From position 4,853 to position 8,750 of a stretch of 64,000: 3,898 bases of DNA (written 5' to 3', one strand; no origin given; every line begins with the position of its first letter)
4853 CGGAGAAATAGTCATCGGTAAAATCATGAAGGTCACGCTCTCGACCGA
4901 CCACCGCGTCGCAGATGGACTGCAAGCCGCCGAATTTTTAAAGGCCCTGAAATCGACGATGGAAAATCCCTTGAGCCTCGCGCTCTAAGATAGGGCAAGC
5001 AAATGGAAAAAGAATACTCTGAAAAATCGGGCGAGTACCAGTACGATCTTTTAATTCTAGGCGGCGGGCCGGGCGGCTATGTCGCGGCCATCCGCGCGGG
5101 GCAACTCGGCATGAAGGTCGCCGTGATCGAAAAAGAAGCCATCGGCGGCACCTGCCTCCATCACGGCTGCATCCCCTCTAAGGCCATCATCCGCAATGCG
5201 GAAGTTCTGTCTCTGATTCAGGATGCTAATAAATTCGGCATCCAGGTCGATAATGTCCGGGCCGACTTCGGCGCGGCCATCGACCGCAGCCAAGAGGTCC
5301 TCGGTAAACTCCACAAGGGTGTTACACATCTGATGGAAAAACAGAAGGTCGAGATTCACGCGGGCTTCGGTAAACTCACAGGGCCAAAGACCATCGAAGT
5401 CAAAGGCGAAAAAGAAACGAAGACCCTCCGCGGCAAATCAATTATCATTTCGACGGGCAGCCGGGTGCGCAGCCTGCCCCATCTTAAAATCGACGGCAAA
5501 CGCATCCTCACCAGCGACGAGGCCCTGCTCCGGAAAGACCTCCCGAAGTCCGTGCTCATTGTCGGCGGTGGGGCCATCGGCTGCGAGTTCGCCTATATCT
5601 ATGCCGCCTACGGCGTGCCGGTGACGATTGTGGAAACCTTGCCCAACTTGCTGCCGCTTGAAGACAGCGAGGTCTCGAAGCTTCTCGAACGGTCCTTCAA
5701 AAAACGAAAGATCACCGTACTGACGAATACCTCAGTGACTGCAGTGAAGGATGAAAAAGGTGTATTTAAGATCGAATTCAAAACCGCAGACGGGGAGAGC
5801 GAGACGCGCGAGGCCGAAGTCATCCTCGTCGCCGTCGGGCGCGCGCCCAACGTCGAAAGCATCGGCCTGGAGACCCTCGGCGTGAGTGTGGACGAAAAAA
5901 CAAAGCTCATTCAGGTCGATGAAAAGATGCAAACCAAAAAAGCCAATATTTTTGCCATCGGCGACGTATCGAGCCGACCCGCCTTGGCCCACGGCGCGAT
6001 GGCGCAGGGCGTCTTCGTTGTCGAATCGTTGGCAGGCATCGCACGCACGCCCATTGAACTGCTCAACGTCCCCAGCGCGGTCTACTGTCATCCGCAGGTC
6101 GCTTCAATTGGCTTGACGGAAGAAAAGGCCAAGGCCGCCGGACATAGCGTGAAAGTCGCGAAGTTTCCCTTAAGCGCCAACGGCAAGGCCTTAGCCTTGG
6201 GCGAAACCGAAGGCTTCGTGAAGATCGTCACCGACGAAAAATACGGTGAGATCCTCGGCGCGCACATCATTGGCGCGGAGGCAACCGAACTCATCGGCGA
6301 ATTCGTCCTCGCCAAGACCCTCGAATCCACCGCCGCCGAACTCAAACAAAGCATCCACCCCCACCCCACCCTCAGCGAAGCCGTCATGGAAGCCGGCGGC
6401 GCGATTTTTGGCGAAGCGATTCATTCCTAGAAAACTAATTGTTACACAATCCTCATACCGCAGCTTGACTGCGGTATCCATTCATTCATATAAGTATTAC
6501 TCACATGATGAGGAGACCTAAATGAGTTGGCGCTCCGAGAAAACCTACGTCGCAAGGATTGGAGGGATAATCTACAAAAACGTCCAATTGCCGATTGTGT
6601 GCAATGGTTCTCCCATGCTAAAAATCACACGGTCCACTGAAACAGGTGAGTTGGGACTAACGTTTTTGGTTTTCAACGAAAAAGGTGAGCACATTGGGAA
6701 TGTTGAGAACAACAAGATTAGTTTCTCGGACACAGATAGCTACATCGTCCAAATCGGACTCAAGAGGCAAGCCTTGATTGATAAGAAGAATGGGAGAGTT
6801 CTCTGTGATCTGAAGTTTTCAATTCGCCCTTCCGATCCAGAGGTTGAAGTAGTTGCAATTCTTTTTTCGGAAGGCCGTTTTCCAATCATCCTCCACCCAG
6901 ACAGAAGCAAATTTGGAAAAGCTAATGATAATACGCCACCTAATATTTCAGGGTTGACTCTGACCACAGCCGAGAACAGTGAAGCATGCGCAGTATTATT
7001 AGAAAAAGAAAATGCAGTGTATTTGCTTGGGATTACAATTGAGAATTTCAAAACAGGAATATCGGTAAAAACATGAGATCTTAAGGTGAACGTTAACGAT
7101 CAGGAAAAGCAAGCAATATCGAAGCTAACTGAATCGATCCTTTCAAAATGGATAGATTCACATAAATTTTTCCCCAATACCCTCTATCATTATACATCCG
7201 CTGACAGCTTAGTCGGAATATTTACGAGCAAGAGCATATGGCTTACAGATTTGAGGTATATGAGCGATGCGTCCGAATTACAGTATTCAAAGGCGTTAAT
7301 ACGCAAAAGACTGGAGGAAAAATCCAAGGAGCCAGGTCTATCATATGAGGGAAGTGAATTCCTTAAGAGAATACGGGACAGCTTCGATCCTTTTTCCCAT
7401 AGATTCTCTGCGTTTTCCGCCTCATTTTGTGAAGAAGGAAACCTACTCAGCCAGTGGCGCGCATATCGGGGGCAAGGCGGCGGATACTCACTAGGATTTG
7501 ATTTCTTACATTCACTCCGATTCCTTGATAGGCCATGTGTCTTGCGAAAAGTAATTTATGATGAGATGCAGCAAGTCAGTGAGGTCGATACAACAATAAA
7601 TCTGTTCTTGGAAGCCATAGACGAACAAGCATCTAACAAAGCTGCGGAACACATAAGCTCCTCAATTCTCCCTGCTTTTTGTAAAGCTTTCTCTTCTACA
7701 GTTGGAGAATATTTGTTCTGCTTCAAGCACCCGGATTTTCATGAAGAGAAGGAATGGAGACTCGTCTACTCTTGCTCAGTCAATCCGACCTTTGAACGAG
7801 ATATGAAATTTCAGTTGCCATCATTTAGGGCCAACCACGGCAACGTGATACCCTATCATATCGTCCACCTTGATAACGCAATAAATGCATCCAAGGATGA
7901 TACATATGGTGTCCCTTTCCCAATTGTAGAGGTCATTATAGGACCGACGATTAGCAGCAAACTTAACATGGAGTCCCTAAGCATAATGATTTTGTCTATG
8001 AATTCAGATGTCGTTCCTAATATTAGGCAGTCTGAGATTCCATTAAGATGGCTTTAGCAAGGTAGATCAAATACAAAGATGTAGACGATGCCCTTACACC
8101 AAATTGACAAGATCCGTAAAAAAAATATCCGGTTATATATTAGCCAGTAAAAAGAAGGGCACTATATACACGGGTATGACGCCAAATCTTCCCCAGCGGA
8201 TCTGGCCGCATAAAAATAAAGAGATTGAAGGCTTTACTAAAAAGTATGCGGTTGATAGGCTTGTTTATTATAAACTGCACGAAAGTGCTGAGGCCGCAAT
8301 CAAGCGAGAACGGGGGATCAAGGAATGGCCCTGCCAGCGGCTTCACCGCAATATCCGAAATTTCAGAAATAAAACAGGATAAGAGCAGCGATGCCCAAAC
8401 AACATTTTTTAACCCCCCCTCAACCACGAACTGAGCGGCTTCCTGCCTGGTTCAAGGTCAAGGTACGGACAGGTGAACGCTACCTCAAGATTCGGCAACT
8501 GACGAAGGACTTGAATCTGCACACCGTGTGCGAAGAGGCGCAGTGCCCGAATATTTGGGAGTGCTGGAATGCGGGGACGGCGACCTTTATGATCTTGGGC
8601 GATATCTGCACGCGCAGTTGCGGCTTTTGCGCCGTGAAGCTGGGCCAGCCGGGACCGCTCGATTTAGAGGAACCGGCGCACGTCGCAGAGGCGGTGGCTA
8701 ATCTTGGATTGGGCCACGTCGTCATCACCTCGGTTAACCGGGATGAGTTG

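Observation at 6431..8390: Low-GC three-gene islet inserted between lpdA and lipA: hypothetical protein, DUF2971 protein, mini GIY-YIG nuclease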

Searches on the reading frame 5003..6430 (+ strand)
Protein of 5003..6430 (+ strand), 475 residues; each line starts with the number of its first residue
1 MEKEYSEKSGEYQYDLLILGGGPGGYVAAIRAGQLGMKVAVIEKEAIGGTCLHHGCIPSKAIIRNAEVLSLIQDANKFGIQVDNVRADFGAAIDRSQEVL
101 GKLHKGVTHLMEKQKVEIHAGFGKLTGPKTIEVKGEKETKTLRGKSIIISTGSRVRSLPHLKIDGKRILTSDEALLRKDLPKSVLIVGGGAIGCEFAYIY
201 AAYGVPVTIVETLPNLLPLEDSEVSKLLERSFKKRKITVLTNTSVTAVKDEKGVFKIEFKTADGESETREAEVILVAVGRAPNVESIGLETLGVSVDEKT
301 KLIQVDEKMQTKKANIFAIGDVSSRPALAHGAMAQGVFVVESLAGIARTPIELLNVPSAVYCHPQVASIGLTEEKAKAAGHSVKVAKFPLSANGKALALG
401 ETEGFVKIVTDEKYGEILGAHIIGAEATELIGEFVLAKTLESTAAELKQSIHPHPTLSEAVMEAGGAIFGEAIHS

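Call 3: search_protein_families(library=pfam, proteins=[window:5003-6430:+], max_evalue=1)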
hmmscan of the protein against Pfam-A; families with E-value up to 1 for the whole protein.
window:5003-6430:+ (475 aa): 21 families
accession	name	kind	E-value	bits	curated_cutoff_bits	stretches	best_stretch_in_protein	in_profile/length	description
PF07992.20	Pyr_redox_2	-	2e-70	238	26.1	1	14-336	1-291/291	Pyridine nucleotide-disulphide oxidoreductase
PF02852.28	Pyr_redox_dim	-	8.5e-38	129.4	25.3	1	356-464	1-109/110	Pyridine nucleotide-disulphide oxidoreductase, dimerisation domain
PF00070.33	Pyr_redox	-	3.7e-23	82.3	22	1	183-260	1-80/82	Pyridine nucleotide-disulphide oxidoreductase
PF13738.12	Pyr_redox_3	-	2.9e-15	56.8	30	2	132-320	115-305/305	Pyridine nucleotide-disulphide oxidoreductase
PF01134.28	GIDA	-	3.5e-11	43.2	22.1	2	15-161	1-158/391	Glucose inhibited division protein A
PF01266.30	DAO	-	6.7e-08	32.9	27.9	3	184-211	2-29/353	FAD dependent oxidoreductase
PF03486.20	HI0933_like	-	1.3e-07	31.7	50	2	15-46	2-33/244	HI0933-like protein Rossmann domain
PF13434.12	Lys_Orn_oxgnase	-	3.5e-07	30.1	21.3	2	131-224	134-233/339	L-lysine 6-monooxygenase/L-ornithine 5-monooxygenase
PF13450.12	NAD_binding_8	-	6.6e-07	30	21.9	2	18-51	1-35/68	NAD(P)-binding Rossmann-like domain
PF12831.13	FAD_oxidored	-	1.5e-06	28.2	27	1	15-51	1-38/416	FAD dependent oxidoreductase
PF01946.23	Thi4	-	5.7e-06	26.2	26.2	1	4-85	7-87/235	Thi4 family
PF00890.30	FAD_binding_2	-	7.1e-06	25.9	20.4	1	15-47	1-33/414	FAD binding domain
PF01494.25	FAD_binding_3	-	8.1e-05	22.4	22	2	183-214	3-34/349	FAD binding domain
PF02737.24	3HCDH_N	-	0.00012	22.5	22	1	184-239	2-57/180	3-hydroxyacyl-CoA dehydrogenase, NAD binding domain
PF01262.27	AlaDh_PNT_C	-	0.00098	19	23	1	16-45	31-60/214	Alanine dehydrogenase/PNT, C-terminal domain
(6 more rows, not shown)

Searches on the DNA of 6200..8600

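Call 86: search_rna_families(source=window, start=6200, end=8600, threshold=evalue, max_evalue=1)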
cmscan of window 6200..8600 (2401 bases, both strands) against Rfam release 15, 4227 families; matches with E-value up to 1: 0.
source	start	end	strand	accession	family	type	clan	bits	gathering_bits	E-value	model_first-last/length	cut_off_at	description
